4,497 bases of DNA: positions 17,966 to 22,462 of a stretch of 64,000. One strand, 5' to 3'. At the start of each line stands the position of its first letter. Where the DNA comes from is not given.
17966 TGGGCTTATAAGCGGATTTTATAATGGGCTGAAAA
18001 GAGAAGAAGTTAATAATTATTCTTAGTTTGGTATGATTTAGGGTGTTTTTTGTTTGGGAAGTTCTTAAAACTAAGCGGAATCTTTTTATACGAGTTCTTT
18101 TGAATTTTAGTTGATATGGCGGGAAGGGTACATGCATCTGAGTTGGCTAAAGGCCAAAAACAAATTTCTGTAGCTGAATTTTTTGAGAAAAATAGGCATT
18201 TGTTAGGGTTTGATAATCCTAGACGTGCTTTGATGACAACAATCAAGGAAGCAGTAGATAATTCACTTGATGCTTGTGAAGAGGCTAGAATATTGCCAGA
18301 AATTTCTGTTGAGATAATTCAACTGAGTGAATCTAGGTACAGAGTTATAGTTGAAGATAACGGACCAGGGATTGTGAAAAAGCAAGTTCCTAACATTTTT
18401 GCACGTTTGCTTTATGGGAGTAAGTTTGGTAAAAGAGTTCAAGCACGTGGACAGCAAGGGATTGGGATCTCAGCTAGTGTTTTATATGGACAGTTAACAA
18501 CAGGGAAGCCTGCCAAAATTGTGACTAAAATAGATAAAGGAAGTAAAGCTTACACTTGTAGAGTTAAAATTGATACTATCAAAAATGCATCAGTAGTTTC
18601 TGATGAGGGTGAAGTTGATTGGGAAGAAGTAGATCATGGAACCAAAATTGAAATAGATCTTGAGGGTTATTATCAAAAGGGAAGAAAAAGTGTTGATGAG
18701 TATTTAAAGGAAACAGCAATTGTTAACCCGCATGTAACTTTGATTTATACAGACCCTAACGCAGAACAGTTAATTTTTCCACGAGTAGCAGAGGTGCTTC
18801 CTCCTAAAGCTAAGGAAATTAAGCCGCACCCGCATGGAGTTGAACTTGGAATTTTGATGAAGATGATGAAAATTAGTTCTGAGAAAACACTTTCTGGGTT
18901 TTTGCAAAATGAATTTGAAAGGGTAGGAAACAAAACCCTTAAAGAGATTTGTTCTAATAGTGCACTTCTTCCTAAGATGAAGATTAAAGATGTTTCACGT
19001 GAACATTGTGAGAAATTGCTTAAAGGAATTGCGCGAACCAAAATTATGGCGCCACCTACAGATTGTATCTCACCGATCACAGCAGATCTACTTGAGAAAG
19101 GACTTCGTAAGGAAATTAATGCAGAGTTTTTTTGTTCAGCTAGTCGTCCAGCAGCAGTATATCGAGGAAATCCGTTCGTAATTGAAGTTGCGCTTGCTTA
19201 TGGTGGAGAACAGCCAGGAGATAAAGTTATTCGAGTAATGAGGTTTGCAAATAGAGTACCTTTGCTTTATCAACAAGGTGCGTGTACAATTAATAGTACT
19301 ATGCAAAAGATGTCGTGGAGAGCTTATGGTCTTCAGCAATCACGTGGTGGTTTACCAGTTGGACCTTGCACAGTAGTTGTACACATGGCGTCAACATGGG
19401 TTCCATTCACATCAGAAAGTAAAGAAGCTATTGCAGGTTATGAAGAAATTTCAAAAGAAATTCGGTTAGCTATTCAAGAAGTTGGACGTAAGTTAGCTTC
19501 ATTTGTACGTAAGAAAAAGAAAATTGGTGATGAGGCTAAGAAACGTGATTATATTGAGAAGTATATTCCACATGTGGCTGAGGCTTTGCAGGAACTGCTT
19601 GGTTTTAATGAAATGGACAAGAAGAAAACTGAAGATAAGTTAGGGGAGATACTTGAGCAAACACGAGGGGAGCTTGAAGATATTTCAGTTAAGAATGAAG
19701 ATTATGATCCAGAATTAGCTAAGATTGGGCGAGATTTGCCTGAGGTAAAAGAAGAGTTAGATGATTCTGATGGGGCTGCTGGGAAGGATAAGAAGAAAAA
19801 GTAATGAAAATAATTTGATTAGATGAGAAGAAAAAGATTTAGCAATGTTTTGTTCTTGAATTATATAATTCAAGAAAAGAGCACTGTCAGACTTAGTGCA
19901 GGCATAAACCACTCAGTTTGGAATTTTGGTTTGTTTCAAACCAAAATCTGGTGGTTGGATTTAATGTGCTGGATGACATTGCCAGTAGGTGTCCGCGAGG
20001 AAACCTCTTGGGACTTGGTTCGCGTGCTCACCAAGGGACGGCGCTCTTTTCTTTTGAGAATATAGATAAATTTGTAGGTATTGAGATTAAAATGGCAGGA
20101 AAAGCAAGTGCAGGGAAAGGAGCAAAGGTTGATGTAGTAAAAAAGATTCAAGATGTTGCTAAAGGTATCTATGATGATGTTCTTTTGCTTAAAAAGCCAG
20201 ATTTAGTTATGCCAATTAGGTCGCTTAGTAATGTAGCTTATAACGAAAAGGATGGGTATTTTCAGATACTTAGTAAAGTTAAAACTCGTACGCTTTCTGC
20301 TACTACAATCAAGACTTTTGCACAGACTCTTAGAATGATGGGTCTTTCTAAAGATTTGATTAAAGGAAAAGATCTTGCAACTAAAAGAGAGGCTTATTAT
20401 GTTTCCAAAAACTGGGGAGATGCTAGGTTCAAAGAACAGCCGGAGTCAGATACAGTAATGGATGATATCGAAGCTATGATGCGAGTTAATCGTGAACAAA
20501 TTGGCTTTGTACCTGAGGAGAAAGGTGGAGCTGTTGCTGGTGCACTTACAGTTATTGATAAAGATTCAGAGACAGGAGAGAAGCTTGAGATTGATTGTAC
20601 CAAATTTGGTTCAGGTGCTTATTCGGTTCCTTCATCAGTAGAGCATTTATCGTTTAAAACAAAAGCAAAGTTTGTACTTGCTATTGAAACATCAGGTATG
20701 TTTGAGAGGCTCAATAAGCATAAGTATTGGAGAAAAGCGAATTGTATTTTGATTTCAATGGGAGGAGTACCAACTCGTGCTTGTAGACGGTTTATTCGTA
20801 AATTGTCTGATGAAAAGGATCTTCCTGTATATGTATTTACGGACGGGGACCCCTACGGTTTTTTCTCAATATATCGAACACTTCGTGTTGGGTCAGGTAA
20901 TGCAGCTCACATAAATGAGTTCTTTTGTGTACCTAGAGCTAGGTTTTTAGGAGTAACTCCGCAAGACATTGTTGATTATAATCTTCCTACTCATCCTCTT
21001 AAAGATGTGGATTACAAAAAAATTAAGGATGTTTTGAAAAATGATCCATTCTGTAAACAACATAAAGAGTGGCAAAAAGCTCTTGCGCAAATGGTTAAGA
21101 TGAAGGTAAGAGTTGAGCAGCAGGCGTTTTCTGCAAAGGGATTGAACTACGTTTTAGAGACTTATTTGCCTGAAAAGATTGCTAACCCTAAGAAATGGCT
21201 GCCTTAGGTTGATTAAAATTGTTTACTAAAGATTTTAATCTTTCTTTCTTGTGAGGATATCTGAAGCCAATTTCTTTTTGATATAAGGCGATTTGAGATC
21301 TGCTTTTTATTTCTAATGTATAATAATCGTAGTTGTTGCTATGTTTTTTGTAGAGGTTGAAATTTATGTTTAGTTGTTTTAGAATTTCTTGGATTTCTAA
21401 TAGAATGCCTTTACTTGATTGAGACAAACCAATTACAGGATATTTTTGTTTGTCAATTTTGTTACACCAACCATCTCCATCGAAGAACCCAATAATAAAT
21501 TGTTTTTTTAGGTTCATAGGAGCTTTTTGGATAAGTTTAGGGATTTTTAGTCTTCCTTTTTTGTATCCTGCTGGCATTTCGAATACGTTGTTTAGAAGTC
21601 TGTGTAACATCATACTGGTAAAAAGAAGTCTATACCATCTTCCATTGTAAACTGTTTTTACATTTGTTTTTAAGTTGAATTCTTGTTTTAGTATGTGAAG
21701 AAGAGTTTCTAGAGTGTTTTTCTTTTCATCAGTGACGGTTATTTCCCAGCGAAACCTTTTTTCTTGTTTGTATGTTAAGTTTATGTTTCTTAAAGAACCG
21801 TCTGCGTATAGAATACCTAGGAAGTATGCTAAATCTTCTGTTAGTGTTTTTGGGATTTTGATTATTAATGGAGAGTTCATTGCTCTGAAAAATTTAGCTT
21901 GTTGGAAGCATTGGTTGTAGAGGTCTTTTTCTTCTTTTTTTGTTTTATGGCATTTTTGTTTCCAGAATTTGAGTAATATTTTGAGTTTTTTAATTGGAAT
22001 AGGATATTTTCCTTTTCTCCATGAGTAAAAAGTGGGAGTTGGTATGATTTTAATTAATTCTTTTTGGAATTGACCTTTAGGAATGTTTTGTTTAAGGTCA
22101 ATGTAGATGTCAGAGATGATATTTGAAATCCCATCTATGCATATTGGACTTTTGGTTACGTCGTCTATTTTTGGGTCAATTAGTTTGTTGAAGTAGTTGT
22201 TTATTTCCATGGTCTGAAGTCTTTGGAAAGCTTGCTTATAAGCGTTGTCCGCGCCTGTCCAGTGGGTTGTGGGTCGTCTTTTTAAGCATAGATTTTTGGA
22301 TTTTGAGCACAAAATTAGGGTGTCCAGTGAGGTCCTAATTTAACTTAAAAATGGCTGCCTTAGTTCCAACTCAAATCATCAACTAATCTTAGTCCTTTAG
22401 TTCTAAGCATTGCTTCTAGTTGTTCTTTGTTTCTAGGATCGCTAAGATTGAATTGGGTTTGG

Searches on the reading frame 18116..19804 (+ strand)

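Call 56: search_protein_families(library=pfam, proteins=[window:18116-19804:+], max_evalue=0.001)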
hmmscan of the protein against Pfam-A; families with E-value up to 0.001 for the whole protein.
window:18116-19804:+ (562 aa): 4 families
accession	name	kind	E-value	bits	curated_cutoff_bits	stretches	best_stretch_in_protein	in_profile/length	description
PF09239.17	Topo-VIb_trans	-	1e-58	198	24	1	313-475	1-158/159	Topoisomerase VI B subunit, transducer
PF02518.31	HATPase_c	-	9.4e-10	39.4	26.4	1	37-122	4-81/111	Histidine kinase-, DNA gyrase B-, and HSP90-like ATPase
PF13589.12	HATPase_c_3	-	2.3e-08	34.6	25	1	41-162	5-117/137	Histidine kinase-, DNA gyrase B-, and HSP90-like ATPase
PF05833.16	NFACT_N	-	0.00046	19.5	31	0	220-304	153-235/456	NFACT N-terminal and middle domains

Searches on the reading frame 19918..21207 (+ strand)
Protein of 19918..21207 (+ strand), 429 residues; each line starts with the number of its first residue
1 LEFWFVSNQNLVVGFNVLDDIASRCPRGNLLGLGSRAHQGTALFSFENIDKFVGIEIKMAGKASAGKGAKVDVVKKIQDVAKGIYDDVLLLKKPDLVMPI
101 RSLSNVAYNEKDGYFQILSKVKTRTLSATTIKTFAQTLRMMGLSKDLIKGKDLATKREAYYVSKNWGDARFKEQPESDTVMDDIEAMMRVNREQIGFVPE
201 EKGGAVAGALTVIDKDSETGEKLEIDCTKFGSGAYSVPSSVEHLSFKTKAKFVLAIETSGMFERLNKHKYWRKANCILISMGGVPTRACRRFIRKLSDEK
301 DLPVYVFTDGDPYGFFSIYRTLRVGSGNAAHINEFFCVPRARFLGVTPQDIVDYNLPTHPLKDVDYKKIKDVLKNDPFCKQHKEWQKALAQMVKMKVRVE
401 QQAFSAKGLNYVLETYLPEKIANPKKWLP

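Call 56: search_protein_families(library=pfam, proteins=[window:19918-21207:+], max_evalue=0.001)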
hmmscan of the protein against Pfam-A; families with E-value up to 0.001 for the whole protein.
window:19918-21207:+ (429 aa): 3 families
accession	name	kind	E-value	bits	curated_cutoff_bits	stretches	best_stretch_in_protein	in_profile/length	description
PF21180.3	TOP6A-Spo11_Toprim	-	7e-61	205.6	24.1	1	252-421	1-170/170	Topoisomerase 6 subunit A/Spo11, Toprim domain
PF20768.2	Topo_VI_alpha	-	3.1e-18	65.7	23.6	1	200-250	1-50/50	All-beta domain in DNA topoisomerase VI alpha subunit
PF04406.19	TP6A_N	-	9.5e-15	54.6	26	1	132-195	1-60/62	Type IIB DNA topoisomerase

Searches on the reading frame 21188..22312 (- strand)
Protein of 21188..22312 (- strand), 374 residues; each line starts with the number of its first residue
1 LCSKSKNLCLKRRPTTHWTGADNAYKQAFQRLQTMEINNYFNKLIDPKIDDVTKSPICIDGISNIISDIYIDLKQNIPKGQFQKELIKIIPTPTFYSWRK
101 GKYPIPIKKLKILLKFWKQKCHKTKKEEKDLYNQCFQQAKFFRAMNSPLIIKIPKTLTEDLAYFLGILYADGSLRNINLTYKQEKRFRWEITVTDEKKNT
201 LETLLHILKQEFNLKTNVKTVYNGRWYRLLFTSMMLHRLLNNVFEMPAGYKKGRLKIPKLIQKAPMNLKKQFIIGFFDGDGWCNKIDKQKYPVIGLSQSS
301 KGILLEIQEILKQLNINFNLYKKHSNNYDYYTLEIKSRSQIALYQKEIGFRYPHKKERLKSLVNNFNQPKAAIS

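Call 56: search_protein_families(library=pfam, proteins=[window:21188-22312:-], max_evalue=0.001)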
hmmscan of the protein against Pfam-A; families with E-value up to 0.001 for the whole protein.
window:21188-22312:- (374 aa): 2 families
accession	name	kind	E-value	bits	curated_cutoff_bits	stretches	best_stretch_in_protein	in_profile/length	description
PF14528.11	LAGLIDADG_3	-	6.1e-18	65.3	22.5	1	269-349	3-82/82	LAGLIDADG-like domain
PF14527.11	LAGLIDADG_WhiA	-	0.00034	21.1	23.2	0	270-342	2-68/93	WhiA LAGLIDADG-like domain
